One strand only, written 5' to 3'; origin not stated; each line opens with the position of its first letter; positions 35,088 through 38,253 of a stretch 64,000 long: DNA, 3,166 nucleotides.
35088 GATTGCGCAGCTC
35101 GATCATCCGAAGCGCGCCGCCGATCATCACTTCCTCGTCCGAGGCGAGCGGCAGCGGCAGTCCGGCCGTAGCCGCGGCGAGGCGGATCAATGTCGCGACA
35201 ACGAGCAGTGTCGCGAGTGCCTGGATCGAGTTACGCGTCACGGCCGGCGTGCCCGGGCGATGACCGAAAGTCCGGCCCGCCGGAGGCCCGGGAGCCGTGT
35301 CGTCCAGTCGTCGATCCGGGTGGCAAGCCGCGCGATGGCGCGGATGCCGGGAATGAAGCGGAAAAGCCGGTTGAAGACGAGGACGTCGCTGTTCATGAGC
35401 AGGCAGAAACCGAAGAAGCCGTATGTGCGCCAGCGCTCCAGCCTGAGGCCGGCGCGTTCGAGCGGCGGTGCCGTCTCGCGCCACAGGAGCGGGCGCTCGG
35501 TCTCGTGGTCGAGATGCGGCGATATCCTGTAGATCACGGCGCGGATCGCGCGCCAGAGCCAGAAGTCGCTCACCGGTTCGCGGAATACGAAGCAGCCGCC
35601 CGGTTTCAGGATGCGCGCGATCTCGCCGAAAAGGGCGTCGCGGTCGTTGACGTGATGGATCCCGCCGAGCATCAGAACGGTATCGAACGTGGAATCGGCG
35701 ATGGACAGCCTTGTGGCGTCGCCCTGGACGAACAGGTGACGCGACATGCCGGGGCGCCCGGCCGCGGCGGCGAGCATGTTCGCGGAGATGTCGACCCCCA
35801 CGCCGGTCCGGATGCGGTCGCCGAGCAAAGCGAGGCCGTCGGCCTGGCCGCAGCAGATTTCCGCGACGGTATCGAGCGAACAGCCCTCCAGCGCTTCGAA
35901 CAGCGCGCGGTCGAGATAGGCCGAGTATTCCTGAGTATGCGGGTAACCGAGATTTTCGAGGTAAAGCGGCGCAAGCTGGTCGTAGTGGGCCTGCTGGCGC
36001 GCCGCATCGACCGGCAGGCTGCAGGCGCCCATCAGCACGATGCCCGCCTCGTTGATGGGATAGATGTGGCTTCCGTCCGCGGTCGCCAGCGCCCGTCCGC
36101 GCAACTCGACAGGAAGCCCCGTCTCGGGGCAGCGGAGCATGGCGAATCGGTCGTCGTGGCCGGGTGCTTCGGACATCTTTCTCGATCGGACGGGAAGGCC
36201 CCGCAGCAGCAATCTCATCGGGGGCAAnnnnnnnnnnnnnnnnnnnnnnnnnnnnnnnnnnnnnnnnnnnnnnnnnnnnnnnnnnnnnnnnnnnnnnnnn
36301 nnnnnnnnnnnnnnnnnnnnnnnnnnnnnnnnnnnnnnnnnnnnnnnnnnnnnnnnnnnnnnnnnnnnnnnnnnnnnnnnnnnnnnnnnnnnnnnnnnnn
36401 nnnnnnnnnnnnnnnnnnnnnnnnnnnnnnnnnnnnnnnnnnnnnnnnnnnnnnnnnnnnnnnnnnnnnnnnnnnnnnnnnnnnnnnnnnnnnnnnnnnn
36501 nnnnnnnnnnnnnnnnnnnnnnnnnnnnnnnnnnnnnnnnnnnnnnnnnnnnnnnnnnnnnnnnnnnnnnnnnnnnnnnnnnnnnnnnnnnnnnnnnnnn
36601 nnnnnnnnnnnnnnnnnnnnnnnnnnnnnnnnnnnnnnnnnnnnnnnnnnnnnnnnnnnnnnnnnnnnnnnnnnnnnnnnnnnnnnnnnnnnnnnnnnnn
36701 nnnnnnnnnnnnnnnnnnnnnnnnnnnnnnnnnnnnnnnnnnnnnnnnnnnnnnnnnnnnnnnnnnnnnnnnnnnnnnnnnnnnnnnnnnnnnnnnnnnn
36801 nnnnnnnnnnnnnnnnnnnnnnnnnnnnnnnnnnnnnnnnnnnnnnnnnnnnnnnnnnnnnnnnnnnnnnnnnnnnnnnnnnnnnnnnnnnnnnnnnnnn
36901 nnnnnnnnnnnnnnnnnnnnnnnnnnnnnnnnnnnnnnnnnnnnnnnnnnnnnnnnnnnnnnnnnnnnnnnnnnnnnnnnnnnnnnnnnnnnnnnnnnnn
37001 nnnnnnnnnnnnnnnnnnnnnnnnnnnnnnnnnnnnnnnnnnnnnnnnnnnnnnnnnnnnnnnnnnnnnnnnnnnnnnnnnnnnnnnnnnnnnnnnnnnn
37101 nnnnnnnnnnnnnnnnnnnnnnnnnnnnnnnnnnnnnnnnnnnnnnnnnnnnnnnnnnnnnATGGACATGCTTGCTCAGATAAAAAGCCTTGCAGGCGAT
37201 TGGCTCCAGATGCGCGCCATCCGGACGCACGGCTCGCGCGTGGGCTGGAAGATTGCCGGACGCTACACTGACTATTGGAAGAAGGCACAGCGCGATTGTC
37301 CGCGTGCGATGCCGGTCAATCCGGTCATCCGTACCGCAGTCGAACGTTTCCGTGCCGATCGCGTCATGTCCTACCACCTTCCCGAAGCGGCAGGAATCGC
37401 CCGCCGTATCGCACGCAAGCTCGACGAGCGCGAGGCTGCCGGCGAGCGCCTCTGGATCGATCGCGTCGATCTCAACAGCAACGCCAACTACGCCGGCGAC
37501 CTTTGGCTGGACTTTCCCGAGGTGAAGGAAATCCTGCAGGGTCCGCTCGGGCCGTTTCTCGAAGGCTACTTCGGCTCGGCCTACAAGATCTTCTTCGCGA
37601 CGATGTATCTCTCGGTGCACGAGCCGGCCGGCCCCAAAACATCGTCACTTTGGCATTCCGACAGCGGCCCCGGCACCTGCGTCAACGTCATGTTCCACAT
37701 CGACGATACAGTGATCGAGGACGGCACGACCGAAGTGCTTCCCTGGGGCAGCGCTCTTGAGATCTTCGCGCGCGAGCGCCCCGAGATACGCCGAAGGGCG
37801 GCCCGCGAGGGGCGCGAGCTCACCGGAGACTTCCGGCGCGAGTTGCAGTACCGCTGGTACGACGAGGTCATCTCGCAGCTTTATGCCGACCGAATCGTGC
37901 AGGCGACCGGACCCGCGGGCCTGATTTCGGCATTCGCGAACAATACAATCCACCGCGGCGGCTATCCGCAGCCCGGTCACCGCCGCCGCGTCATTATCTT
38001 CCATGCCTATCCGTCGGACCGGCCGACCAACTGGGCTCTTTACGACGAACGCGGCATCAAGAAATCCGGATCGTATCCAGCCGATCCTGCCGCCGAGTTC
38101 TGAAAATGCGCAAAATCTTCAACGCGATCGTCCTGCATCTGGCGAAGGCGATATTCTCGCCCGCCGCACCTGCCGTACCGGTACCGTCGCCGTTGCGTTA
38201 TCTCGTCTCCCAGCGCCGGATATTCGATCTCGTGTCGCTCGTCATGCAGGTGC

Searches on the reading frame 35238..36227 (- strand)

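Call 45: search_protein_families(library=pfam, proteins=[window:35238-36227:-], max_evalue=0.001)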
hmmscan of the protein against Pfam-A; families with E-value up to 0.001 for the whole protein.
window:35238-36227:- (329 aa): 7 families
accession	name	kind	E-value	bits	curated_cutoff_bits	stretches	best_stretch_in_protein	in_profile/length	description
PF08241.18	Methyltransf_11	-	5.7e-19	69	21.2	1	123-215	2-95/95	Methyltransferase domain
PF13649.12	Methyltransf_25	-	1.4e-17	64.6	27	1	121-211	1-97/97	Methyltransferase domain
PF08242.18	Methyltransf_12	-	1e-11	45.8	30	1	123-213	2-98/98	Methyltransferase domain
PF13847.12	Methyltransf_31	-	2.4e-11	44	27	1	120-224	6-118/145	Methyltransferase domain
PF01209.24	Ubie_methyltran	-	5.3e-11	42.8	20.1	1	120-215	50-151/233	ubiE/COQ5 methyltransferase family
PF13489.12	Methyltransf_23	-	1e-10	42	27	1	117-238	22-124/164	Methyltransferase domain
PF20922.3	Anamorsin_N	-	1.7e-05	25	27.1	1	175-220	46-92/163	Anamorsin, N-terminal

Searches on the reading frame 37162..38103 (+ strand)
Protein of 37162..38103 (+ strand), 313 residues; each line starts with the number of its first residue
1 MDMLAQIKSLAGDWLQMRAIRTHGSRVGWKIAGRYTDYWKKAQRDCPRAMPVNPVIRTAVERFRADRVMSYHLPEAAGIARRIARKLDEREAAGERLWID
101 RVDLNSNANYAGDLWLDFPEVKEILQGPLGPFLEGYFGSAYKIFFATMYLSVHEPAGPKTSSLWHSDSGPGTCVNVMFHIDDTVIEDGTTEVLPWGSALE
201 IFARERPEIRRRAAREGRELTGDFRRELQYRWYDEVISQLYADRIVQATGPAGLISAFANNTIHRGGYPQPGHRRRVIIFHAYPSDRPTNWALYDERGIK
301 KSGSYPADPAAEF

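Call 7: search_protein_families(library=pfam, proteins=[window:37162-38103:+], max_evalue=0.001)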
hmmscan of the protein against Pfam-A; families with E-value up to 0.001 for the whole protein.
window:37162-38103:+ (313 aa): 0 families

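Call 56: search_protein_families(library=pfam, proteins=[window:37162-38103:+], max_evalue=0.001)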
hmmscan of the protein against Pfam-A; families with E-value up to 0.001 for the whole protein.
window:37162-38103:+ (313 aa): 0 families
